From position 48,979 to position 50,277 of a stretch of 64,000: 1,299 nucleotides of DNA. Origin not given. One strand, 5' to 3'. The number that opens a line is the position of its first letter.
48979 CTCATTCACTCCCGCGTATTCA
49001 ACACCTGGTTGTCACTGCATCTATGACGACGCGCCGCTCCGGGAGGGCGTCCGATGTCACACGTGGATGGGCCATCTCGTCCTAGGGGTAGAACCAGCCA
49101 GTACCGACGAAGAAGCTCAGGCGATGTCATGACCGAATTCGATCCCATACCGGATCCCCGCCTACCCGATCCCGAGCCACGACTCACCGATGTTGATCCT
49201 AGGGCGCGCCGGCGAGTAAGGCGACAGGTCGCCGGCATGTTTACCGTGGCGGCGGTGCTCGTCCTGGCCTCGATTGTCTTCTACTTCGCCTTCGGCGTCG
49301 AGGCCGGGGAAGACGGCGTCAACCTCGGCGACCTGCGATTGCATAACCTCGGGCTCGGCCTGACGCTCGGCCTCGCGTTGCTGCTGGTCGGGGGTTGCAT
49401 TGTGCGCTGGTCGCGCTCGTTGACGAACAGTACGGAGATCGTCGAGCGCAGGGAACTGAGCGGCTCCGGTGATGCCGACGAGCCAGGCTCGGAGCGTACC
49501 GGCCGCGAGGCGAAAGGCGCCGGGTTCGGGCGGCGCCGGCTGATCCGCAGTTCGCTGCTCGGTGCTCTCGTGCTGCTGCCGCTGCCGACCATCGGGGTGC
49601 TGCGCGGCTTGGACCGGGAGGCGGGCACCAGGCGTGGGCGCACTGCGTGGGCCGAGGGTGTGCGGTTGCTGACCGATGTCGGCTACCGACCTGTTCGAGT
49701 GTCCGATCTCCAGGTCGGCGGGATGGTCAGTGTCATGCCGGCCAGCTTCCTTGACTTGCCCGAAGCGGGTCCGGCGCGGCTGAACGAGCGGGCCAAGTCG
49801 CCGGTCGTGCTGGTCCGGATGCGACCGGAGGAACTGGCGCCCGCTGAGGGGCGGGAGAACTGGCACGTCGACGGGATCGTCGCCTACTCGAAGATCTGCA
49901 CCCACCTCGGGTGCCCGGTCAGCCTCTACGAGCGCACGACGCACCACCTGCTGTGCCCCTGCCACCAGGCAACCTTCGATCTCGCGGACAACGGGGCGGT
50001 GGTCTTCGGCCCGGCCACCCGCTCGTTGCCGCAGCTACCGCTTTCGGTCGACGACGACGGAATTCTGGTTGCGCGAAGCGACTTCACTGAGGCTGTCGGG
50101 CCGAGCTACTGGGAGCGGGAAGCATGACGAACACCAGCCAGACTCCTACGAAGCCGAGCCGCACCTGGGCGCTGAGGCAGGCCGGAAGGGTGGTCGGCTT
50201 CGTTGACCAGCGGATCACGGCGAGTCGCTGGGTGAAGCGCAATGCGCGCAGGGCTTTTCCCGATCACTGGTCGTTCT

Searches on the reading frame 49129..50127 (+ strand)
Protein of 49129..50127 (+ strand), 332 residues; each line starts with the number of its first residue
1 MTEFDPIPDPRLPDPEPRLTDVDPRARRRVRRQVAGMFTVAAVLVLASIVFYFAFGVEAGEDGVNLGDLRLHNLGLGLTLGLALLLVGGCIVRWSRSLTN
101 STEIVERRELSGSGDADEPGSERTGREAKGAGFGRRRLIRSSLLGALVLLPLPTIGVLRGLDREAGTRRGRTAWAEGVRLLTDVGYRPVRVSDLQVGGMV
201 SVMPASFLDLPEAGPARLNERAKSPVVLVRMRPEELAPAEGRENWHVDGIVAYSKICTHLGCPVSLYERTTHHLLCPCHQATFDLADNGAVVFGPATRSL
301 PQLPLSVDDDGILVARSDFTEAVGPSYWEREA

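Call 3: search_protein_families(library=pfam, proteins=[window:49129-50127:+], max_evalue=0.01)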
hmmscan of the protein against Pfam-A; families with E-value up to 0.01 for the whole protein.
window:49129-50127:+ (332 aa): 3 families
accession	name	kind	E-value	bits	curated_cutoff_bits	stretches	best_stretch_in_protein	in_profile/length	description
PF19297.4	QcrA_N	-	1.2e-10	41.6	27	1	17-156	39-180/222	QcrA subunit N-terminal region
PF00355.32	Rieske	-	3.6e-10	40.1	20.3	1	247-304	33-88/88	Rieske [2Fe-2S] domain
PF07332.16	Phage_holin_3_6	-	0.0083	16.6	28.4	0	33-97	35-92/116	Putative Actinobacterial Holin-X, holin superfamily III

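Call 4: search_protein_families(library=ncbifam, proteins=[window:49129-50127:+], max_evalue=0.01)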
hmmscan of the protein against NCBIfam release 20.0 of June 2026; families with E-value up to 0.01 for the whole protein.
window:49129-50127:+ (332 aa): 8 families
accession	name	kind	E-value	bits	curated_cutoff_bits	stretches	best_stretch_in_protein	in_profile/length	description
NF050121.1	bc1_QcrA_actin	exception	5.6e-103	344.8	275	1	12-329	3-319/319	cytochrome bc1 complex Rieske iron-sulfur subunit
TIGR02694.1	arsenite_ox_S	equivalog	1.1e-17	64.2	95.65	1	222-315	28-115/129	arsenate reductase (azurin) small subunit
NF010001.0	PRK13474.1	subfamily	1.8e-11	43.7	154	1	254-317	104-164/178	cytochrome b6-f complex iron-sulfur subunit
NF045928.1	Cytb6fFeSPetC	equivalog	1.6e-10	40.6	250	1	253-314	104-163/179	cytochrome b6-f complex iron-sulfur subunit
TIGR01416.1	Rieske_proteo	equivalog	3.6e-08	33.6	97.4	1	249-305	108-165/176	ubiquinol-cytochrome c reductase iron-sulfur subunit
NF041174.1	SDX_Thmprot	equivalog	8.3e-06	25.9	170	1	250-293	36-78/109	sulredoxin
TIGR03171.1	soxL2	equivalog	2.1e-05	23.7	582.1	0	274-309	233-268/321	Rieske iron-sulfur protein SoxL2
NF007422.0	PRK09965.1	equivalog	0.004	17.2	113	1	252-315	37-99/106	bifunctional 3-phenylpropionate/cinnamic acid dioxygenase ferredoxin subunit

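Call 30: find_homologous_proteins(query=window:49129-50127:+)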
Query window:49129-50127:+ (332 aa): 7339 proteins with E <= 0.001 among 8000 candidates; the best 120 are listed.
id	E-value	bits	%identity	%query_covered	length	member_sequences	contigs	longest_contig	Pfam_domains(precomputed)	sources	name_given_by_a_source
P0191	8.3e-193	658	100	89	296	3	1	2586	PF19297.5,PF00355.33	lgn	-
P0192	3.2e-161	554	76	98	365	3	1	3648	PF19297.5,PF00355.33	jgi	jgi:ubiquinol-cytochrome c reductase iron-sulfur subunit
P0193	3.7e-159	547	75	100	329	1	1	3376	PF19297.5,PF00355.33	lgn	-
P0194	1.9e-158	545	75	99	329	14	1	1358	PF19297.5,PF00355.33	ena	-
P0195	2.0e-158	545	75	99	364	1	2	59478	PF19297.5,PF00355.33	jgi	jgi:ubiquinol-cytochrome c reductase iron-sulfur subunit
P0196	1.5e-155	535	72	98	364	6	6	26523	PF19297.5,PF00355.33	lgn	-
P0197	1.3e-149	516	74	98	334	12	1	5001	PF19297.5,PF00355.33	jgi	jgi:ubiquinol-cytochrome c reductase iron-sulfur subunit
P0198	4.1e-149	514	75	95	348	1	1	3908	PF19297.5,PF00355.33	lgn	-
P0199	3.9e-144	498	69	98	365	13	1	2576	PF19297.5,PF00355.33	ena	-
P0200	3.3e-143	495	71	96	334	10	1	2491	PF19297.5,PF00355.33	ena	-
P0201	4.6e-143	494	72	100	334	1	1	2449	PF19297.5,PF00355.33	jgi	jgi:ubiquinol-cytochrome c reductase iron-sulfur subunit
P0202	1.3e-142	493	75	89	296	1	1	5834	PF19297.5,PF00355.33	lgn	-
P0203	2.4e-141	489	72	94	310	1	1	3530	PF19297.5,PF00355.33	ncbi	-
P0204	3.5e-140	485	69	98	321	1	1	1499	PF19297.5,PF00355.33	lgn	-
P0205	8.4e-140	484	64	98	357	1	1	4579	PF19297.5,PF00355.33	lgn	-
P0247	6.6e-121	421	58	98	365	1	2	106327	PF19297.5,PF00355.33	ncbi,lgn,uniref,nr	ncbi:menaquinol-cytochrome c reductase iron-sulfur subunit precursor [Haloactinopolyspora alba]|unir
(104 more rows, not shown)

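Call 67: find_encoding_contigs(protein=P0247, flank=5000, max_places=1)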
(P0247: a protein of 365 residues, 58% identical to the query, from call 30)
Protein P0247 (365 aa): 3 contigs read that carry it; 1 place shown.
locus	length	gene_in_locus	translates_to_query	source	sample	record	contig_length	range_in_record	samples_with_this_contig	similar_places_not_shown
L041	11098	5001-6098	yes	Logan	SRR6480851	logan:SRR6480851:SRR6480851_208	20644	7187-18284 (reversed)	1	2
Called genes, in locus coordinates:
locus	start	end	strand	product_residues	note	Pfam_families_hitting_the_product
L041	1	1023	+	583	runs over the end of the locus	PF00929:RNase_T, PF16473:Rv2179c-like (faint), PF01541:GIY-YIG (weak), PF27096:UvrC_M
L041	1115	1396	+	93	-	PF01037:AsnC_trans_reg, PF22482:AsnC_trans_reg_3 (weak)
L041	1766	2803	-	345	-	PF02885:Glycos_trans_3N, PF00591:Glycos_transf_3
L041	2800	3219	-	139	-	-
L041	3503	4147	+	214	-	PF00510:COX3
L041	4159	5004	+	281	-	PF14495:Cytochrom_C550 (faint), PF00034:Cytochrom_C, PF13442:Cytochrome_CBB3, PF00034:Cytochrom_C (weak)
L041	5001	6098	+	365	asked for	PF19297:QcrA_N, PF00355:Rieske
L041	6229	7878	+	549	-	PF00033:Cytochrome_B, PF13631:Cytochrom_B_N_2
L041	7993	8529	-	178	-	PF10604:Polyketide_cyc2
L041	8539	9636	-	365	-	PF13830:DUF4192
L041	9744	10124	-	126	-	PF12270:Cyt_c_ox_IV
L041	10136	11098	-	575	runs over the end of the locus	PF00115:COX1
